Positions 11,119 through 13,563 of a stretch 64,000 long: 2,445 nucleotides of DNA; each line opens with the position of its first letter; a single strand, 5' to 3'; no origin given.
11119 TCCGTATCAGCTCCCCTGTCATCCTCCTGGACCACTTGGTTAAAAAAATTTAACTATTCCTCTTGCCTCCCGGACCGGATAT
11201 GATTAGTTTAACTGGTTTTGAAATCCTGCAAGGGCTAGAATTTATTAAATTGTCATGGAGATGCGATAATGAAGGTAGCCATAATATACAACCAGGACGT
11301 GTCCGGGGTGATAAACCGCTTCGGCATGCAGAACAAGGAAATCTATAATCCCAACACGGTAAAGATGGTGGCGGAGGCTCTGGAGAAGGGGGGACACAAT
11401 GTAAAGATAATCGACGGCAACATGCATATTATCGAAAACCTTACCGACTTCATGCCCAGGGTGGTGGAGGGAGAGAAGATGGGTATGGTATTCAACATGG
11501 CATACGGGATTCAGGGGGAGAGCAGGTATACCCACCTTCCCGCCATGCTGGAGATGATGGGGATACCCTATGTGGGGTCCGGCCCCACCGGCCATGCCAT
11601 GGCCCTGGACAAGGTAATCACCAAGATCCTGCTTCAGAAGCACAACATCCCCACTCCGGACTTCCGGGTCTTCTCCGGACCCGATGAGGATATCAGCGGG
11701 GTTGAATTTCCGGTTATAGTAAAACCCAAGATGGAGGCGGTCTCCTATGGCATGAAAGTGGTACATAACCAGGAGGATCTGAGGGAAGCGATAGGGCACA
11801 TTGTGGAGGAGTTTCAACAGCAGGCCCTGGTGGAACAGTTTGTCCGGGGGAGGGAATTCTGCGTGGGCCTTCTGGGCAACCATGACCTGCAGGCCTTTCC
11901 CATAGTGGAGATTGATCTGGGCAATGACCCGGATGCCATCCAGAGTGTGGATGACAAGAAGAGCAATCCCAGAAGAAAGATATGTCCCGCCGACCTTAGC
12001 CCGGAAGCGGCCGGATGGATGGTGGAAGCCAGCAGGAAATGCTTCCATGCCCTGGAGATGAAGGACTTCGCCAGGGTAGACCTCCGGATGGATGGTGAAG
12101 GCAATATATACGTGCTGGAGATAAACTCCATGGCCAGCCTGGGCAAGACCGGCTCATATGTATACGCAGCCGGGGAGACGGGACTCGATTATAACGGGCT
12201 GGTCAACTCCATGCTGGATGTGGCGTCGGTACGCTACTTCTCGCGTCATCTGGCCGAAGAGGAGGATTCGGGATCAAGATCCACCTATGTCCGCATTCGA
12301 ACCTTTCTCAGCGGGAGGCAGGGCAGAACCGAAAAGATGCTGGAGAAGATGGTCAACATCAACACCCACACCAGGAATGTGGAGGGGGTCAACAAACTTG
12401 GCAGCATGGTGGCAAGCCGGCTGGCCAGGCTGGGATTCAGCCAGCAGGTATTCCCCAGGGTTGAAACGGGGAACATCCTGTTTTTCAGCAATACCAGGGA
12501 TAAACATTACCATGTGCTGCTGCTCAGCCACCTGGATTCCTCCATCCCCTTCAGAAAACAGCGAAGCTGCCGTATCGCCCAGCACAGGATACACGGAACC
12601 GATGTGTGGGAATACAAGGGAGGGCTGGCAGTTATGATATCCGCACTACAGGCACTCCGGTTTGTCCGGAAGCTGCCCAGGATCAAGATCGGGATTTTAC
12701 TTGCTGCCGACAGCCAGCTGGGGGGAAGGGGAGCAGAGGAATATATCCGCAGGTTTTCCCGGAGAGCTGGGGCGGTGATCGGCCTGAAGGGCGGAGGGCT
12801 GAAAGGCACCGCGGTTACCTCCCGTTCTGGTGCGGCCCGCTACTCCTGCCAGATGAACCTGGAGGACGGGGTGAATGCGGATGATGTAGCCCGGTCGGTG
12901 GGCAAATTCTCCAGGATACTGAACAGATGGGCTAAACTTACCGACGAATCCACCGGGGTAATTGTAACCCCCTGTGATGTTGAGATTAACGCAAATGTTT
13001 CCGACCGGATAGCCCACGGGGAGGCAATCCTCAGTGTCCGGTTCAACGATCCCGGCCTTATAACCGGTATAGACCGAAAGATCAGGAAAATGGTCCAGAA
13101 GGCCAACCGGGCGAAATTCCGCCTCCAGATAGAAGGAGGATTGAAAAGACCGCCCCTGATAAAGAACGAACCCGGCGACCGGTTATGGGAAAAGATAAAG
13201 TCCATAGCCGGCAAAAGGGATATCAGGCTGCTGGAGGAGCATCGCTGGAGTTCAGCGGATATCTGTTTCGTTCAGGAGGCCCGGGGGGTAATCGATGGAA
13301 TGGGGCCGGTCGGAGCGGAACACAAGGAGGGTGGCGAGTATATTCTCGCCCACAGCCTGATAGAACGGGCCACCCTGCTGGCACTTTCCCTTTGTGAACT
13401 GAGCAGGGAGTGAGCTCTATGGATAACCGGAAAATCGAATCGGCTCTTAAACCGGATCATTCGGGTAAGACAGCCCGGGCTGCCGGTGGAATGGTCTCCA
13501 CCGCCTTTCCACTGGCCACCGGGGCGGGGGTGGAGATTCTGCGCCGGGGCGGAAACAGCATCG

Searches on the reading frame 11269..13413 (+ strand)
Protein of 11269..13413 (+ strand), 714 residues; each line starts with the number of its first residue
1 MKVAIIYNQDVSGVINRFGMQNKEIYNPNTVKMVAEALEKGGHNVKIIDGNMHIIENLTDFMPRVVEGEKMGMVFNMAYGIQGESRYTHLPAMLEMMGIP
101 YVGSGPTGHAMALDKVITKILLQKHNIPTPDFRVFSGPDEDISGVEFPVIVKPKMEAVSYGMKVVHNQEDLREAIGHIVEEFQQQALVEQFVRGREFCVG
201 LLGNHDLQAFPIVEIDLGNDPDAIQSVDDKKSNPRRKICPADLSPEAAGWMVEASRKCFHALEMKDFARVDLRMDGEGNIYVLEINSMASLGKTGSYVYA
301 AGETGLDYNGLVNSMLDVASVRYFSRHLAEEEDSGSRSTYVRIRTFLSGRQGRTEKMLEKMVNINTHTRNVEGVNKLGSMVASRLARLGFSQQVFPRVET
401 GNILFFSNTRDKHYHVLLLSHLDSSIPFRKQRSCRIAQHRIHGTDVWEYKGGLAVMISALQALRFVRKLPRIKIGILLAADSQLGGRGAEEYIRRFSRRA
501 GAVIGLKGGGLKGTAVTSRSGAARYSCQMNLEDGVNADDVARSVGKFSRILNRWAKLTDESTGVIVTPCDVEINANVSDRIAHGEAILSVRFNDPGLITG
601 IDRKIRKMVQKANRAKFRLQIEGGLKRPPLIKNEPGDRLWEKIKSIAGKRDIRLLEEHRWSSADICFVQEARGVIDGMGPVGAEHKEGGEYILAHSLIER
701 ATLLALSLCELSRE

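Call 17: search_protein_families(library=ncbifam, proteins=[window:11269-13413:+], max_evalue=0.00001)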
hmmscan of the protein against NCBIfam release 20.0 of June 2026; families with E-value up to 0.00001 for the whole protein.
window:11269-13413:+ (714 aa): 44 families (the best 25 are shown)
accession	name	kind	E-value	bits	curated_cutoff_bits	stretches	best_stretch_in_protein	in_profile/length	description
NF002378.0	PRK01372.1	subfamily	1.8e-47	161.5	243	1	31-320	27-302/305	D-alanine--D-alanine ligase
TIGR01205.1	D_ala_D_alaTIGR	subfamily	6.6e-43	146.9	245.65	1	31-319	20-317/318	D-alanine--D-alanine ligase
NF002528.0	PRK01966.1-4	subfamily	8.2e-35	120.3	262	1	63-322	92-361/366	D-alanine--D-alanine ligase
NF011169.0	PRK14571.1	equivalog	1.2e-31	110.2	404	1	31-320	21-296/300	D-alanyl-alanine synthetase A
NF000206.1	D_ala_D_lac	equivalog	4.9e-29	101.4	550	1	69-319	89-340/342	D-alanine--(R)-lactate ligase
NF002527.0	PRK01966.1-3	equivalog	1.8e-27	96.5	310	1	69-288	75-297/332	D-alanine--D-alanine ligase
NF002526.0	PRK01966.1-2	equivalog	4.7e-27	94.8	449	1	62-325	85-353/362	D-alanine--D-alanine ligase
NF000372.1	D_ala_D_lac_VanI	exception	9e-27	94.3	700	1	71-315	91-336/341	D-alanine--(R)-lactate ligase VanI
NF000091.3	D_ala_D_ser_VanG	exception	9.1e-27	93.8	495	1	54-318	77-342/344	D-alanine--D-serine ligase VanG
NF005602.0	PRK07338.1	equivalog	1e-26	93.5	357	1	354-713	21-401/409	hydrolase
NF002525.0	PRK01966.1-1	equivalog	6.4e-26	91.2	457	1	69-322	97-353/364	D-alanine--D-alanine ligase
NF012217.1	D_ala_D_lac_VanA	exception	8.4e-26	91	775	1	70-316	90-337/343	D-alanine--(R)-lactate ligase VanA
NF002529.0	PRK01966.1-5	equivalog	7.5e-25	87.6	472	1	69-323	84-340/348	D-alanine--D-alanine ligase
NF004788.0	PRK06133.1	subfamily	2.2e-24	86.2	349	1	356-713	48-415/417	glutamate carboxypeptidase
NF000144.1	D_ala_D_lac_VanF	exception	2e-23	82.9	750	1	70-318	90-339/343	D-alanine--(R)-lactate ligase VanF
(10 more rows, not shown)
